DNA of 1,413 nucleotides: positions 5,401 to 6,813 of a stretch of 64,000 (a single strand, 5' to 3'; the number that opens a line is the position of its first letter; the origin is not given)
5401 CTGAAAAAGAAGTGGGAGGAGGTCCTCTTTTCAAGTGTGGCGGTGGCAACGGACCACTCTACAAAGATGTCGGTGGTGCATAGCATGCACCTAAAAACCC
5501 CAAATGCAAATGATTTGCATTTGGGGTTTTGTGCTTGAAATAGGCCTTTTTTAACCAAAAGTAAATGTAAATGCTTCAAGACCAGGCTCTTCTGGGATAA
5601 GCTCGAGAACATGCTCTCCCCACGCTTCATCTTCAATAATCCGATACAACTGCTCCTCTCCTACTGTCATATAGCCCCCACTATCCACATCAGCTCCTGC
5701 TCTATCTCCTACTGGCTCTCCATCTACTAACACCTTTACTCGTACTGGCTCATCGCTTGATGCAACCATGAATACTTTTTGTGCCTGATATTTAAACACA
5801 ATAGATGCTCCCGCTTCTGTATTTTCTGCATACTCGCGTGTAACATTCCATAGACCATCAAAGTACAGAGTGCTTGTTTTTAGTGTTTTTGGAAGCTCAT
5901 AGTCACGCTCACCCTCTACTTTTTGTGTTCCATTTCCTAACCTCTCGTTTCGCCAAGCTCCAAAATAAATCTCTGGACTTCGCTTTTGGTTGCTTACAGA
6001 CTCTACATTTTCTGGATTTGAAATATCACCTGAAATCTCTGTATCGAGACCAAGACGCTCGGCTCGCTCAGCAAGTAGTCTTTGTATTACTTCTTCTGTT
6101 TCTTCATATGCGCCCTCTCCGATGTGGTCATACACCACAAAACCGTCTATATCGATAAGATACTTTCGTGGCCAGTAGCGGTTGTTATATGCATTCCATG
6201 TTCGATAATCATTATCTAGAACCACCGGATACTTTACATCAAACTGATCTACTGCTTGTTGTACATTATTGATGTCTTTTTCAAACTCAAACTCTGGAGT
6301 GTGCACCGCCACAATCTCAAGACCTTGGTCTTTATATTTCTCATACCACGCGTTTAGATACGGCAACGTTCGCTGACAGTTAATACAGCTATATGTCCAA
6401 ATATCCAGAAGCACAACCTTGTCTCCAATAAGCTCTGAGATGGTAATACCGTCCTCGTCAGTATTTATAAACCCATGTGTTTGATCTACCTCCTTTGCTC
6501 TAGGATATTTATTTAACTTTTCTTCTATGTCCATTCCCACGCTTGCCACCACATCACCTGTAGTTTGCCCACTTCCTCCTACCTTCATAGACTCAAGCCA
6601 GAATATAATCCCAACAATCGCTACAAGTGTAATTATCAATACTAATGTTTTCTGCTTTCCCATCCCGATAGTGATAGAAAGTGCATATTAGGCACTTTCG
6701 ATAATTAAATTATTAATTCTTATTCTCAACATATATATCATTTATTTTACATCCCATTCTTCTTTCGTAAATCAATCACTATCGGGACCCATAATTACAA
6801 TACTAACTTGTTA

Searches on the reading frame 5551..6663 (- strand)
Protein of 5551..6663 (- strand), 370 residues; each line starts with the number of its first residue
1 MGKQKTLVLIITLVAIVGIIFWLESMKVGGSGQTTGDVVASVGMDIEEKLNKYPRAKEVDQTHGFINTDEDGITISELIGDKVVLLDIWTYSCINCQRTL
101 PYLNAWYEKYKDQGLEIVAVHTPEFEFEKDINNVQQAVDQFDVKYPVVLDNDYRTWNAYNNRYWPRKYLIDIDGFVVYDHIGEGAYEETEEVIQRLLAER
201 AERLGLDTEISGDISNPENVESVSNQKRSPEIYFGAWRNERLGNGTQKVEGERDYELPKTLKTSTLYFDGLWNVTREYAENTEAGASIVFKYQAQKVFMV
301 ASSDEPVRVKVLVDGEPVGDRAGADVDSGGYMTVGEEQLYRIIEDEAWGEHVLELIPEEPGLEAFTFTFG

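Call 22: search_protein_families(library=pfam, proteins=[window:5554-6663:-], max_evalue=0.01)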
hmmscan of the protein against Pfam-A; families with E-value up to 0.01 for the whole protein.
window:5554-6663:- (370 aa): 4 families
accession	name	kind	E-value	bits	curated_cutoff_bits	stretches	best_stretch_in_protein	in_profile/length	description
PF17991.7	Thioredoxin_10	-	9.4e-35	120.7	27.1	1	229-370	1-142/142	Thioredoxin like C-terminal domain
PF00578.27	AhpC-TSA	-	7.7e-12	45.7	26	1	67-178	12-123/124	AhpC/TSA family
PF08534.16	Redoxin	-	8.5e-12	45.5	26.6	1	67-185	15-137/148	Redoxin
PF13905.12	Thioredoxin_8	-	2.2e-11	44.4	27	1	81-176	1-94/94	Thioredoxin-like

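Call 26: find_encoding_contigs(protein=window:5551-6663:-, flank=3000, max_places=10)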
Protein window:5551-6663:- (370 aa): 1 contig read that carries it; 1 place shown.
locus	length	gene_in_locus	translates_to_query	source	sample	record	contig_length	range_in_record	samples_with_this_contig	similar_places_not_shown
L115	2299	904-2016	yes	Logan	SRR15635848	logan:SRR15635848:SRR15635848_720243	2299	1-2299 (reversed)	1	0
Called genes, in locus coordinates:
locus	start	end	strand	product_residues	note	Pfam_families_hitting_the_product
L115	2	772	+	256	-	?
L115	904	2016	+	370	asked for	PF00578:AhpC-TSA, PF08534:Redoxin, PF13905:Thioredoxin_8, PF17991:Thioredoxin_10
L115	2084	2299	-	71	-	?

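Call 49: find_homologous_proteins(query=window:5554-6663:-, max_evalue=1e-20)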
Query window:5554-6663:- (370 aa): 7977 proteins with E <= 1e-20 among 8000 candidates; the best 120 are listed.
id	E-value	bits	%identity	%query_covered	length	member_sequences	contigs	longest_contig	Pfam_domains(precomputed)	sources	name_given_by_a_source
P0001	2.7e-248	841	100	100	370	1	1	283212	PF17991.8,PF08534.17,PF13905.13,PF00578.28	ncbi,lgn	-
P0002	7.4e-155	534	66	100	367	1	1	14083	PF17991.8,PF08534.17,PF13905.13,PF00578.28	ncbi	-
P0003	8.2e-154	530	63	100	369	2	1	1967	PF17991.8,PF08534.17,PF13905.13,PF00578.28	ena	-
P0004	3.7e-150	518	61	100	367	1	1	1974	PF17991.8,PF08534.17,PF13905.13,PF00578.28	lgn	-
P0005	5.4e-141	488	62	95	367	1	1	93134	PF17991.8,PF08534.17,PF13905.13,PF00578.28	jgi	-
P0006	5.5e-140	485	59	100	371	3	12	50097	PF17991.8,PF08534.17,PF13905.13,PF00578.28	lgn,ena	-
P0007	2.2e-138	480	63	92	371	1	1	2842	PF17991.8,PF08534.17,PF13905.13,PF00578.28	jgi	jgi:thiol-disulfide isomerase/thioredoxin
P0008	2.8e-135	469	61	88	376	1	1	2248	PF17991.8,PF08534.17,PF13905.13,PF00578.28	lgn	-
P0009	1.4e-134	467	56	100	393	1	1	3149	PF17991.8,PF08534.17,PF13905.13,PF00578.28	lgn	-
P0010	2.0e-134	467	59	99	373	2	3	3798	PF17991.8,PF08534.17,PF13905.13,PF00578.28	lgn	-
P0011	3.7e-134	466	56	99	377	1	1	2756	PF17991.8,PF08534.17,PF13905.13,PF00578.28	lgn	-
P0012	1.6e-133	464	58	99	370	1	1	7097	PF17991.8,PF08534.17,PF13905.13,PF00578.28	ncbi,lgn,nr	ncbi:MAG: redoxin domain-containing protein [Candidatus Komeilibacteria bacterium]|nr:redoxin domain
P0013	1.9e-133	463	57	99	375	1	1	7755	PF17991.8,PF08534.17,PF13905.13,PF00578.28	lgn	-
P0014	3.9e-133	462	58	96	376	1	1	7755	PF17991.8,PF08534.17,PF13905.13,PF00578.28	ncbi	-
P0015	4.9e-133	462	58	95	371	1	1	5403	PF17991.8,PF08534.17,PF13905.13,PF00578.28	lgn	-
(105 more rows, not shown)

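Call 65: find_encoding_contigs(protein=P0002, flank=6000, max_places=3)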
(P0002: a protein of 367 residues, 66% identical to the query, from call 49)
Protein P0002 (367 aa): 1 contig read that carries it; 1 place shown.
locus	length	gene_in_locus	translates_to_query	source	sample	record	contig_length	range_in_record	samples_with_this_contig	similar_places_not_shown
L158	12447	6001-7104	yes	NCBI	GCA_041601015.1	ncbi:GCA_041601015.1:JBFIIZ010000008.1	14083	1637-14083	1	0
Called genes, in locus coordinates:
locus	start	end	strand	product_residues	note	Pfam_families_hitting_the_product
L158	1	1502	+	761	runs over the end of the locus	PF03483:B3_4, PF00877:NLPC_P60, PF03484:B5, PF17759:tRNA_synthFbeta (weak), PF03147:FDX-ACB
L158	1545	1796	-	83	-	-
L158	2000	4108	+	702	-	PF02518:HATPase_c, PF00204:DNA_gyraseB, PF01751:Toprim, PF00986:DNA_gyraseB_C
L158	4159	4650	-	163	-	-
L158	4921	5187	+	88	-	-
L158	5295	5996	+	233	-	PF02683:DsbD_TM, PF13386:DsbD_2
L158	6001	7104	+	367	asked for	PF00578:AhpC-TSA, PF08534:Redoxin, PF13905:Thioredoxin_8, PF17991:Thioredoxin_10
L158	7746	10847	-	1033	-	PF00873:ACR_tran, PF02355:SecD_SecF_C (weak)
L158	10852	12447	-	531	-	?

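Call 66: find_encoding_contigs(protein=P0005, flank=6000, max_places=3)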
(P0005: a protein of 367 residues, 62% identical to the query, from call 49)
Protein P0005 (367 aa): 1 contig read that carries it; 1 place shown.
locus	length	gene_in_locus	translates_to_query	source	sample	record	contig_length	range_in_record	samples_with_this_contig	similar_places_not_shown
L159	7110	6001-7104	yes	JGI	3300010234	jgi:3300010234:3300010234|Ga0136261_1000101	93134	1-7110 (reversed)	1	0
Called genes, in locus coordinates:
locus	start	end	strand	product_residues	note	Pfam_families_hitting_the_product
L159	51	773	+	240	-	PF01409:tRNA-synt_2d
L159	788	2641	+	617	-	PF03483:B3_4, PF03484:B5, PF17759:tRNA_synthFbeta, PF03147:FDX-ACB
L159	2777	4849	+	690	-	PF02518:HATPase_c, PF00204:DNA_gyraseB, PF01751:Toprim, PF00986:DNA_gyraseB_C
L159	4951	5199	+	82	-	-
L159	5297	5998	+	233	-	PF02683:DsbD_TM, PF13386:DsbD_2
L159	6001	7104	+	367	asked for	PF00578:AhpC-TSA, PF08534:Redoxin, PF13905:Thioredoxin_8, PF17991:Thioredoxin_10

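Call 70: find_encoding_contigs(protein=P0006, flank=5000, max_places=4)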
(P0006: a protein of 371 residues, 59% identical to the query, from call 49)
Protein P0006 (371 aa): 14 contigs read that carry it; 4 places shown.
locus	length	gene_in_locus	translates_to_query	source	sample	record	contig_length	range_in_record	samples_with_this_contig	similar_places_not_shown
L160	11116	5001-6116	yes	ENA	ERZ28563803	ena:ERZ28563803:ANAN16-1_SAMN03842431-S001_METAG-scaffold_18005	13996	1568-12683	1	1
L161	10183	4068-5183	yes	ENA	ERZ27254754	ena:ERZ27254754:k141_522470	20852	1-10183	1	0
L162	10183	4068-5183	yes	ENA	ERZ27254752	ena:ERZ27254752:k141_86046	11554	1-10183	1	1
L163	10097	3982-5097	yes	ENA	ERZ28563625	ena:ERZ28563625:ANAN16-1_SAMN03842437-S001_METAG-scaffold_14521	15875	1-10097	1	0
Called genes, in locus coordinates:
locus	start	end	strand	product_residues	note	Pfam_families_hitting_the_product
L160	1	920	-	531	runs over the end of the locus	-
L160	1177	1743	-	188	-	PF04542:Sigma70_r2, PF08281:Sigma70_r4_2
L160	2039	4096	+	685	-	PF09826:Beta_propel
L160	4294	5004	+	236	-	PF02683:DsbD_TM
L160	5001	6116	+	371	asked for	PF00578:AhpC-TSA, PF08534:Redoxin, PF13905:Thioredoxin_8, PF17991:Thioredoxin_10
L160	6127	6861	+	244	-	PF01182:Glucosamine_iso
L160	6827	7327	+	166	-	PF02502:LacAB_rpiB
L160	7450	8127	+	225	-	PF00834:Ribul_P_3_epim, PF00977:His_biosynth (faint), PF01729:QRPTase_C (weak)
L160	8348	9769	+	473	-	PF00479:G6PD_N, PF02781:G6PD_C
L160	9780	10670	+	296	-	PF03446:NAD_binding_2, PF03807:F420_oxidored (weak), PF00393:6PGD (weak)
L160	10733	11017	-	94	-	PF06825:HSBP1 (faint)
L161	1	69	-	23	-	?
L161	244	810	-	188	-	PF04542:Sigma70_r2, PF08281:Sigma70_r4_2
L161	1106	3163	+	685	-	PF09826:Beta_propel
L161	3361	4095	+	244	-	PF02683:DsbD_TM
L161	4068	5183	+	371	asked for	PF00578:AhpC-TSA, PF08534:Redoxin, PF13905:Thioredoxin_8, PF17991:Thioredoxin_10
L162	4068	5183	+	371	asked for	PF00578:AhpC-TSA, PF08534:Redoxin, PF13905:Thioredoxin_8, PF17991:Thioredoxin_10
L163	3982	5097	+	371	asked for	PF00578:AhpC-TSA, PF08534:Redoxin, PF13905:Thioredoxin_8, PF17991:Thioredoxin_10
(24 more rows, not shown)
